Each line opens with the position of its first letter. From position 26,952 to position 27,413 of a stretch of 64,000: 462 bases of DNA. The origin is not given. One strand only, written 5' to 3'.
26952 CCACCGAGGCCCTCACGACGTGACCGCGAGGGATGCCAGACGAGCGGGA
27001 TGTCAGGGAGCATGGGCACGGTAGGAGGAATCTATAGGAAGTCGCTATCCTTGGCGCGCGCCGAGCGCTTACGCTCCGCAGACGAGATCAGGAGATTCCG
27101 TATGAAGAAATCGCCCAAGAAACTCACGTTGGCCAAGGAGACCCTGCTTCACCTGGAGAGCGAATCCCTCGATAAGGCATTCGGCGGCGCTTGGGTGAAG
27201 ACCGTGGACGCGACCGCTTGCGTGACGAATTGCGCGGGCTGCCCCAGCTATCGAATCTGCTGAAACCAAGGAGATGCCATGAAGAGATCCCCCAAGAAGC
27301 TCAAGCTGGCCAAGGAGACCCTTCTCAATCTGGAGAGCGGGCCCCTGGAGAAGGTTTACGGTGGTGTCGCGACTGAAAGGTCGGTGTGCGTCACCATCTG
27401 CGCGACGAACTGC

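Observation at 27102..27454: Two tandem unlisted small ORFs with a conserved double-glycine leader and hypervariable Cys/Thr-rich cores (RiPP or bacteriocin precursor pair)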

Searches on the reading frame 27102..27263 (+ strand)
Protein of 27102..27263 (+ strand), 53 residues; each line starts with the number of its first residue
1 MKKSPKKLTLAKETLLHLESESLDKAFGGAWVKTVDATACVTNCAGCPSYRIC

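Call 7: search_protein_families(library=ncbifam, proteins=[window:27102-27263:+], max_evalue=1)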
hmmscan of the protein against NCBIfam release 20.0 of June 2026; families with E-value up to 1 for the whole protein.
window:27102-27263:+ (53 aa): 1 family
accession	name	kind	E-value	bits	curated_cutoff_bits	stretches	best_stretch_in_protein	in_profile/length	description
NF038153.1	lant_leader_L1a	domain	0.00025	21.1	22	1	1-29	1-32/32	class I lanthipeptide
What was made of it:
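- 27102..27263 (+): A1 precursor gene, 53 aa. Leader is residues 1-29 (27102-27188) and core is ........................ (27189-27260). NF038153 gives 21.1 bits, E 2.5e-4 (call 7).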

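Call 14: find_related_loci(query=A1, collection=genome_contigs, flank=10000)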
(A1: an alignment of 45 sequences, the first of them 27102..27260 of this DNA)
Query A1 (53 aa) in genome_contigs; peptide patterns used: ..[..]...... (x = any residue, [..] = any of these).
53 stretches matched a pattern; 27 encode a relative of the query (tblastn E <= 1e-3); 27 distinct loci.
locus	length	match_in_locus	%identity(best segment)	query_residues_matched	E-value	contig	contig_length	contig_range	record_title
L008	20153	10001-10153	88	1-51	3e-26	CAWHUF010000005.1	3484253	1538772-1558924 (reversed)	MAG: uncultured Acidobacteriota bacterium isolate MFD03066.bin.1.255 genome assembly, contig: contig_19633, whole genome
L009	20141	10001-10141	72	1-47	2e-17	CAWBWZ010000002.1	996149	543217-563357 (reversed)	MAG: uncultured Acidobacteriota bacterium isolate MFD07386.bin.2.49 genome assembly, contig: contig_12168, whole genome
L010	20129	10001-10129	67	1-45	3e-13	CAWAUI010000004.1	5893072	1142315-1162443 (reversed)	MAG: Thermoanaerobaculaceae bacterium isolate MFD09730.bin.2.32 genome assembly, contig: contig_588, whole genome shotgu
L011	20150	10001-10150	58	1-49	8e-13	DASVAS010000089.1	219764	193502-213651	MAG TPA_asm: Thermoanaerobaculia bacterium isolate SMAG_U1959 k141_204694, whole genome shotgun sequence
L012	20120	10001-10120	63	1-46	7e-11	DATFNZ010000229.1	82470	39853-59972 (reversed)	MAG TPA_asm: Thermoanaerobaculia bacterium isolate SMAG_U9264 k141_1891787, whole genome shotgun sequence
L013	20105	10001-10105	63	1-34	2e-6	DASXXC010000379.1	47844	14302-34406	MAG TPA_asm: Thermoanaerobaculia bacterium isolate SMAG_U4788 k141_394939, whole genome shotgun sequence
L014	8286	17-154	46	1-50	4e-6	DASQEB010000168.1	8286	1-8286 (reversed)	MAG TPA_asm: Thermoanaerobaculia bacterium isolate SMAG_U11742 k141_1277080, whole genome shotgun sequence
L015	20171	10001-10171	46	1-50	4e-6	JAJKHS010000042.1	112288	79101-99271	MAG: Thermoanaerobaculum sp. isolate b48_HoplandSoilSeptJan k101_265376, whole genome shotgun sequence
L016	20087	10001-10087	62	2-30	1e-5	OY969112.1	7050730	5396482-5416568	MAG: uncultured Acidobacteriota bacterium isolate MFD04212.bin.1.16 genome assembly, chromosome: 1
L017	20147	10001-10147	49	6-53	2e-5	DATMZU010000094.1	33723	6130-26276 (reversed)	MAG TPA_asm: Thermoanaerobaculia bacterium isolate SMAG_U11143 k141_1088943, whole genome shotgun sequence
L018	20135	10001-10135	44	1-45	3e-5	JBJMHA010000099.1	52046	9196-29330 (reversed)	MAG: Thermoanaerobaculia bacterium isolate H1_16_all_fractions_metab_conc_6_69_19 k255_5288636, whole genome shotgun seq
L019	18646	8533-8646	50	1-40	2e-5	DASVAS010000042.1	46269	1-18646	MAG TPA_asm: Thermoanaerobaculia bacterium isolate SMAG_U1959 k141_86902, whole genome shotgun sequence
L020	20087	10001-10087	59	1-29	3e-5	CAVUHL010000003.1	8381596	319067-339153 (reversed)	MAG: uncultured Holophagales bacterium isolate MFD01916.bin.1.17 genome assembly, contig: contig_1998, whole genome shot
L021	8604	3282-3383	53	1-34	3e-5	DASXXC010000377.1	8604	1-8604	MAG TPA_asm: Thermoanaerobaculia bacterium isolate SMAG_U4788 k141_71268, whole genome shotgun sequence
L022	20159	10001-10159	34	1-53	4e-5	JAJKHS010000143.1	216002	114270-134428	MAG: Thermoanaerobaculum sp. isolate b48_HoplandSoilSeptJan k101_7507650, whole genome shotgun sequence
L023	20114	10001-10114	50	1-40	4e-5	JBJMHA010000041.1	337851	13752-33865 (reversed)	MAG: Thermoanaerobaculia bacterium isolate H1_16_all_fractions_metab_conc_6_69_19 k255_1870597, whole genome shotgun seq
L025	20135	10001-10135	40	1-45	8e-5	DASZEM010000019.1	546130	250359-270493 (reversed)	MAG TPA_asm: Thermoanaerobaculia bacterium isolate SMAG_U6494 k141_546037, whole genome shotgun sequence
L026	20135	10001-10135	45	1-46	1e-4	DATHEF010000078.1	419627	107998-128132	MAG TPA_asm: Thermoanaerobaculia bacterium isolate SMAG_U12414 k141_961464, whole genome shotgun sequence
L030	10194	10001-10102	56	1-36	4e-4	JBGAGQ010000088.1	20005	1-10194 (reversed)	MAG: Thermoanaerobaculia bacterium isolate MAG_MBR_H125.76 MBRH125-76_opera_contig_5246, whole genome shotgun sequence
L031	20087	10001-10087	52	1-29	4e-4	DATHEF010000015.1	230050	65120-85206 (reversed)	MAG TPA_asm: Thermoanaerobaculia bacterium isolate SMAG_U12414 k141_848909, whole genome shotgun sequence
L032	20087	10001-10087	55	1-29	5e-4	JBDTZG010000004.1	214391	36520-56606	MAG: Acidobacteriota bacterium isolate cluster4_bin.160 NODE_15_length_214391_cov_17.703825, whole genome shotgun sequen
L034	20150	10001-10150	47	3-47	6e-4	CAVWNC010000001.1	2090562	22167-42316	MAG: uncultured Acidobacteriota bacterium isolate MFD09368.bin.2.205 genome assembly, contig: contig_11422, whole genome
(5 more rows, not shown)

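Call 19: search_protein_families(library=pfam, proteins=[L023:6714-8933:-, L022:7015-9234:+, L022:5204-7018:+, L020:11278-13482:-, L026:10998-13094:-, L034:2864-5008:-, L017:10270-12273:-, L018:11720-13774:-, L025:8664-9932:+, L025:10203-11762:-], max_evalue=0.001)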
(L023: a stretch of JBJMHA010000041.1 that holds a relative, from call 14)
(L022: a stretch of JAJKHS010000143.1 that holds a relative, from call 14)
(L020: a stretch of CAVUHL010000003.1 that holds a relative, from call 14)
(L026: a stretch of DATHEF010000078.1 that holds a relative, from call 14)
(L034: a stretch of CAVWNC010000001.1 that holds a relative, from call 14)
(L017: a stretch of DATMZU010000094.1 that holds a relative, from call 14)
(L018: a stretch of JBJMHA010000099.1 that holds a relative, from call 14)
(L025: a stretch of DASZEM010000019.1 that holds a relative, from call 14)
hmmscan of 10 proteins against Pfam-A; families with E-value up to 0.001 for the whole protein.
L023:6714-8933:- (739 aa): 2 families
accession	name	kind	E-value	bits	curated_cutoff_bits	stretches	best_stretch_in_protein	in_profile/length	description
PF05649.18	Peptidase_M13_N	-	1.6e-115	387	32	1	104-483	1-381/381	Peptidase family M13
PF01431.27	Peptidase_M13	-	3.3e-66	223.3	24.5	1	535-734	1-203/205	Peptidase family M13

L022:7015-9234:+ (739 aa): 0 families

L022:5204-7018:+ (604 aa): 3 families
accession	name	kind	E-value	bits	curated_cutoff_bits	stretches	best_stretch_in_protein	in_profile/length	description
PF00012.26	HSP70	-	5.2e-127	425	20.6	1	15-523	1-501/599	Hsp70 protein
PF06723.19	MreB_Mbl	-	4.7e-16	59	27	2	204-382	147-316/327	MreB/Mbl protein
PF02782.22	FGGY_C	-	1.9e-05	25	27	1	305-387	115-196/198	FGGY family of carbohydrate kinases, C-terminal domain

L020:11278-13482:- (734 aa): 10 families
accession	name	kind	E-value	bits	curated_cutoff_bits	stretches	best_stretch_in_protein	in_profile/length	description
PF13360.13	PQQ_2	-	1.3e-24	87.6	27.6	2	494-716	3-214/233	Outer membrane protein assembly factor BamB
PF12796.13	Ank_2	-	1.3e-16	61.4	27.3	2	35-97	30-90/90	Ankyrin repeats (3 copies)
PF00023.36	Ank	-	3.2e-15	55.8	21.1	1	66-97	1-32/33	Ankyrin repeat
PF13637.12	Ank_4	-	7e-14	52.1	22.7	2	74-121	4-50/50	Ankyrin repeats (many copies)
PF13606.12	Ank_3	-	6.5e-12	44.8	22.3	1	66-95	1-30/30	Ankyrin repeat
PF13857.12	Ank_5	-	1.3e-11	45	27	1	53-99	1-48/56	Ankyrin repeats (many copies)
PF01011.28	PQQ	-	1.4e-11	44.3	26.7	1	431-513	489-577/595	Glucose/ethanol/alcohol dehydrogenase, beta-propeller domain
PF13570.13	Beta-prop_ACSF4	-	1.3e-05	25.3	133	0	600-708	161-264/329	Beta-alanine-activating enzyme, beta-propeller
PF11954.13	DUF3471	-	1.6e-05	25.7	29.3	1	187-236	3-54/103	Domain of unknown function (DUF3471)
PF24521.3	Ank_KRIT1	-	1.9e-05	24.8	80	0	68-127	19-72/149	KRIT1 ankyrin-repeats domain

L026:10998-13094:- (698 aa): 0 families

L034:2864-5008:- (714 aa): 2 families
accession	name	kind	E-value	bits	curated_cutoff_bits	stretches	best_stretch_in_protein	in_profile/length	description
PF00593.30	TonB_dep_Rec_b-barrel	-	2.9e-43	149.8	27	1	252-681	20-436/436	TonB dependent receptor-like, beta-barrel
PF07715.20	Plug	-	4.3e-17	63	23.9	1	62-165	5-107/107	TonB-dependent Receptor Plug Domain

L017:10270-12273:- (667 aa): 15 families
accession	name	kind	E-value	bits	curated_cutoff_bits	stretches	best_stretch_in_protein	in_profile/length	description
PF00326.27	Peptidase_S9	-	2.1e-55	188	22.6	1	462-664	5-211/213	Prolyl oligopeptidase family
PF07676.18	PD40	-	1.5e-39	133.5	20.9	3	206-246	3-38/38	WD40-like Beta Propeller Repeat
PF00930.27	DPPIV_N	-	4.6e-16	58.9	22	0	189-232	20-63/354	Dipeptidyl peptidase IV (DPP IV) N-terminal region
PF02129.25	Peptidase_S15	-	5.3e-12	46.4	23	1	422-559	1-134/262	X-Pro dipeptidyl-peptidase (S15 family)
PF25174.1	Beta-prop_THOC3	-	8.5e-12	45.1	305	1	79-148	81-146/272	THOC3 beta-propeller domain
PF01738.24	DLH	-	1e-07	32.2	21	1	502-647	78-193/217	Dienelactone hydrolase family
PF20434.5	BD-FAE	-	1.7e-05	24.8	26.8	0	571-623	162-215/215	BD-FAE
PF12894.13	ANAPC4_WD40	-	6.2e-05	23.6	22.9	0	94-152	3-59/91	Anaphase-promoting complex subunit 4 WD40 domain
PF05448.18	AXE1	-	6.2e-05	22.4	21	0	419-546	62-201/321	Acetyl xylan esterase (AXE1)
PF00400.38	WD40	-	0.00011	23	27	0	129-147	9-27/39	WD domain, G-beta repeat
PF08450.18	SGL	-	0.00022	21.3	26.3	0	34-143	83-188/246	SMP-30/Gluconolactonase/LRE-like region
PF12146.15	Hydrolase_4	-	0.00036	20.4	27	0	592-642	186-234/239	Serine aminopeptidase, S33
PF24817.1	WD40_WDHD1_1st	-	0.00048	19.8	109.9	0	82-148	216-282/291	WDHD1 first WD40 domain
PF23414.1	Beta-prop_EML_2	-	0.00091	19.1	90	0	70-147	65-140/266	Echinoderm microtubule-associated protein second beta-propeller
PF23389.1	Beta-prop_WDR19_1st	-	0.00096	18.7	27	0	93-150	4-57/325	WDR19 first beta-propeller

L018:11720-13774:- (684 aa): 1 family
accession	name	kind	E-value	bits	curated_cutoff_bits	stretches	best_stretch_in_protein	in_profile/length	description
PF05960.17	DUF885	-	1.8e-177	592.6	32.4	1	136-667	1-532/532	Bacterial protein of unknown function (DUF885)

L025:8664-9932:+ (422 aa): 3 families
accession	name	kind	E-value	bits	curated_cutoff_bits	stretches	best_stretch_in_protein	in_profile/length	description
PF13204.13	Apiosidase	-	2.7e-07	30.9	26.5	1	26-135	3-109/320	Apiosidase-like, catalytic domain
PF12904.13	Collagen_bind_2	-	0.00062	20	22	0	349-416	18-91/92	Putative collagen-binding domain of a collagenase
PF00150.24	Cellulase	-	0.0007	19.6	23.5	0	64-229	26-158/272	Cellulase (glycosyl hydrolase family 5)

L025:10203-11762:- (519 aa): 2 families
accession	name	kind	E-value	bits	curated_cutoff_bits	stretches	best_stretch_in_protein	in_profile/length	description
PF00144.29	Beta-lactamase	-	1.9e-59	201.9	27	1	39-365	2-312/329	Beta-lactamase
PF11954.13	DUF3471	-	3.8e-07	30.9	29.3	1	418-497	5-76/103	Domain of unknown function (DUF3471)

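Call 31: search_protein_families(library=pfam, proteins=[L013:4240-7455:+, L013:7904-9160:-, L019:285-3572:+, L015:11256-14423:-, L017:4516-7497:+, L017:7537-8790:-, L031:14195-17461:+, L019:9311-12127:-, L026:4534-7437:-, L018:15668-18514:-], max_evalue=0.001)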
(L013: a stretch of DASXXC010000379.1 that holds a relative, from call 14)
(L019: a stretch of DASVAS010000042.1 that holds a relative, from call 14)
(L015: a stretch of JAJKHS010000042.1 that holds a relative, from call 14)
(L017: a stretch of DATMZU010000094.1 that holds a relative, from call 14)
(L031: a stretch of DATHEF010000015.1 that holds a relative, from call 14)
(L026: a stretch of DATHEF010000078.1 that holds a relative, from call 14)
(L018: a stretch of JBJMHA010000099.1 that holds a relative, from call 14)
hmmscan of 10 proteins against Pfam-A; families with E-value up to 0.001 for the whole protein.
L013:4240-7455:+ (1071 aa): 5 families
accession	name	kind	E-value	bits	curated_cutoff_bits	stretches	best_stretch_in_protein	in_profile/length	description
PF00176.29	SNF2-rel_dom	-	4.3e-67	226.7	24.9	1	617-894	1-290/290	SNF2-related domain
PF00271.37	Helicase_C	-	4.2e-20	72.5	23.5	1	914-1016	6-110/110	Helicase conserved C-terminal domain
PF04851.21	ResIII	-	1.2e-07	32.3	22.5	1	613-771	3-163/164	Type III restriction enzyme, res subunit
PF04434.22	SWIM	-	5.1e-05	23.2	19.6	1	62-84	14-37/38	SWIM zinc finger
PF08455.15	SNF2_assoc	-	0.00013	21.4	27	0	490-599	248-366/373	Bacterial SNF2 helicase associated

L013:7904-9160:- (418 aa): 3 families
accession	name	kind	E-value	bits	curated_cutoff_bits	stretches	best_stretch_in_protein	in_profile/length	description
PF05977.19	MFS_3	-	2.7e-35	122.2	27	1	5-399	6-404/524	Transmembrane secretion effector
PF07690.21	MFS_1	-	1.3e-24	87.2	33.4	2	15-313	1-304/347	Major Facilitator Superfamily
PF13347.12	MFS_2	-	1.8e-05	23.9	27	1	2-168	216-386/427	MFS/sugar transport protein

L019:285-3572:+ (1095 aa): 4 families
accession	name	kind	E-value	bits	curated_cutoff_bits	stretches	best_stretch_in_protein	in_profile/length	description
PF00176.29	SNF2-rel_dom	-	1.3e-63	215.2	24.9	1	638-918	1-290/290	SNF2-related domain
PF00271.37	Helicase_C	-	6.9e-20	71.8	23.5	1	938-1040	6-110/110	Helicase conserved C-terminal domain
PF04434.22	SWIM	-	8.7e-07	28.8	19.6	1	61-85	12-37/38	SWIM zinc finger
PF08455.15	SNF2_assoc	-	0.00053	19.5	27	0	512-616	251-362/373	Bacterial SNF2 helicase associated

L015:11256-14423:- (1055 aa): 14 families
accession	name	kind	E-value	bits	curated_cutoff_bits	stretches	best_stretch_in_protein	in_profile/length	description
PF12770.12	CHAT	-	4.9e-67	226.8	24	1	747-1053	4-289/289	CHAT domain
PF13424.12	TPR_12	-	6.5e-35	119.6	30.1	5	298-369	3-76/77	Tetratricopeptide repeat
PF00515.34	TPR_1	-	5.5e-28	96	27.8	2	258-289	1-32/34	Tetratricopeptide repeat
PF07719.23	TPR_2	-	2.8e-20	71.1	27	1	258-289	1-32/34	Tetratricopeptide repeat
PF13181.12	TPR_8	-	6.2e-19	66.9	25.7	0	258-289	1-32/34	Tetratricopeptide repeat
PF13176.12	TPR_7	-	2.7e-17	61.8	27.9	2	300-328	1-31/36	Tetratricopeptide repeat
PF14938.12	SNAP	-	1.8e-12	47.7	25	1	293-388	29-124/282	Soluble NSF attachment protein, SNAP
PF13174.12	TPR_6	-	3.1e-11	43.6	26.3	0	343-363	5-25/33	Tetratricopeptide repeat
PF13374.12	TPR_10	-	4.9e-11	42.7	27.5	1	418-447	2-31/42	Tetratricopeptide repeat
PF17874.7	TPR_MalT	-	7.4e-09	35.8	45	2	258-371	40-155/336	MalT-like TPR region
PF13432.12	TPR_16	-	5.1e-07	30.5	32.7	0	241-289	13-62/65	Tetratricopeptide repeat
PF14559.12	TPR_19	-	6.7e-07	30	25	0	272-323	5-50/68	Tetratricopeptide repeat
PF13431.12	TPR_17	-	0.00027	21.4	24.4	0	419-438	14-33/34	Tetratricopeptide repeat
PF10602.15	RPN7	-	0.00059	20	29.6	0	302-347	40-85/174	26S proteasome subunit RPN7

L017:4516-7497:+ (993 aa): 2 families
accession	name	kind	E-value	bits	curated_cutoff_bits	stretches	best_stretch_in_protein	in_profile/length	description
PF04820.20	Trp_halogenase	-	2e-111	373.5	21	1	480-939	2-452/458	Tryptophan halogenase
PF07992.20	Pyr_redox_2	-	5.2e-05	23.2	26.1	0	480-510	3-32/291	Pyridine nucleotide-disulphide oxidoreductase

L017:7537-8790:- (417 aa): 2 families
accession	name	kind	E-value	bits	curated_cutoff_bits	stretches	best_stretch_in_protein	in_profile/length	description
PF13635.12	DUF4143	-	4.6e-48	163.4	28.1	1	205-364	1-160/160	Domain of unknown function (DUF4143)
PF13173.12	AAA_14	-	9.1e-26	90.8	27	1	25-143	2-128/129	AAA domain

L031:14195-17461:+ (1088 aa): 0 families

L019:9311-12127:- (938 aa): 0 families

L026:4534-7437:- (967 aa): 1 family
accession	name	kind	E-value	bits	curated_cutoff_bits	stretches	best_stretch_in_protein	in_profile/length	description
PF10282.15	Lactonase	-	4.1e-12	46.4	21.7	1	49-237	23-207/344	Lactonase, 7-bladed beta-propeller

L018:15668-18514:- (948 aa): 7 families
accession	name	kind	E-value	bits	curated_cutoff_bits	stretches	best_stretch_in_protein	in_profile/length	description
PF04389.22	Peptidase_M28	-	2.2e-39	135.6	21.3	1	626-831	1-192/193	Peptidase family M28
PF07676.18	PD40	-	2.9e-31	107.2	20.9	3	337-369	2-31/38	WD40-like Beta Propeller Repeat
PF17820.7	PDZ_6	-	6.2e-11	42.3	27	1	881-932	4-54/54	PDZ domain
PF13180.12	PDZ_2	-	3.2e-09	37.4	27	1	875-942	12-79/80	PDZ domain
PF02225.27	PA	-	1.3e-07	32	23.9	1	486-603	3-94/95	PA domain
PF01546.33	Peptidase_M20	-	2.4e-06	28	24.6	1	645-815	2-190/206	Peptidase family M20/M25/M40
PF00595.29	PDZ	-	0.00017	22.4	23.2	1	872-925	21-75/81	PDZ domain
